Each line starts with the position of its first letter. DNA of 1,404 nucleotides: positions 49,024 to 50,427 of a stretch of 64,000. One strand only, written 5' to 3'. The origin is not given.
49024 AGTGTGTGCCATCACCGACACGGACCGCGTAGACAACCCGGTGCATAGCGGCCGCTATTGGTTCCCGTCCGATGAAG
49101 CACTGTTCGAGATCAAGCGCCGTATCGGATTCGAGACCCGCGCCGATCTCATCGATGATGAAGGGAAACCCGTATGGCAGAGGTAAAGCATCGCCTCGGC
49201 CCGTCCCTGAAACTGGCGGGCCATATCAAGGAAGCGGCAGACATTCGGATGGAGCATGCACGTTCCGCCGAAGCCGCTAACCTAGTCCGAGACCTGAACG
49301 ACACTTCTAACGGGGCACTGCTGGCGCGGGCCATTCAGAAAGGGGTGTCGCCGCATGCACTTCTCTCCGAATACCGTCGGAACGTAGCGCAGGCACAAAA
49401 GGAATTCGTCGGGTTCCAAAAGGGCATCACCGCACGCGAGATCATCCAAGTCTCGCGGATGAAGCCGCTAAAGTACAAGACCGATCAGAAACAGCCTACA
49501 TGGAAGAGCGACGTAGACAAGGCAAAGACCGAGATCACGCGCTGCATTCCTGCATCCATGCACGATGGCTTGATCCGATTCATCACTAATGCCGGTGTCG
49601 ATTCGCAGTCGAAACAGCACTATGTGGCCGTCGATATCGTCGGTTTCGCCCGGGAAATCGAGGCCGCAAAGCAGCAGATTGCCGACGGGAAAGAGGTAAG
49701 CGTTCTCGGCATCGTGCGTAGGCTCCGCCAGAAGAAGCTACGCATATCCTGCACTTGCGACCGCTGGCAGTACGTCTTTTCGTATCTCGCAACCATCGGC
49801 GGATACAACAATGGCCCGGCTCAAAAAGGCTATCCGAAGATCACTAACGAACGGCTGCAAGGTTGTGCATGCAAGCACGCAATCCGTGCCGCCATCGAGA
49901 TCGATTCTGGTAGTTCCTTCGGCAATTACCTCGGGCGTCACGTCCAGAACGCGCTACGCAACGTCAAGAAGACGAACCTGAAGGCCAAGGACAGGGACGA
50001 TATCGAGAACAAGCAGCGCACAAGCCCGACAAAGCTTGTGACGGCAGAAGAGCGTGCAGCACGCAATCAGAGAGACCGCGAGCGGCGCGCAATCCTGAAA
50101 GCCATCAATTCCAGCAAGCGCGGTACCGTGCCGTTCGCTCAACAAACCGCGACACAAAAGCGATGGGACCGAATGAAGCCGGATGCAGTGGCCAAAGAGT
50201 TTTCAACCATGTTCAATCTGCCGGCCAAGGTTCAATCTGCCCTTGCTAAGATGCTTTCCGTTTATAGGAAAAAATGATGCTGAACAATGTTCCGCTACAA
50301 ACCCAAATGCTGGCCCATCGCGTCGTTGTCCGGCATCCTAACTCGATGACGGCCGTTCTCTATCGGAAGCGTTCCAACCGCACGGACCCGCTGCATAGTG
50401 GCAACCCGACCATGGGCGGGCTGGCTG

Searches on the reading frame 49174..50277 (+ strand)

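Call 31: search_protein_families(library=phrogs, proteins=[window:49174-50277:+], max_evalue=0.0001)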
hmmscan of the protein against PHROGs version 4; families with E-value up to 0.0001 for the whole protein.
window:49174-50277:+ (367 aa): 2 families
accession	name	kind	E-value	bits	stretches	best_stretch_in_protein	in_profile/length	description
phrog_4315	-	unknown function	2.6e-40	139.7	1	65-330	95-332/370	-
phrog_1722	-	tail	3.4e-17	63.6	1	115-316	113-320/410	tail protein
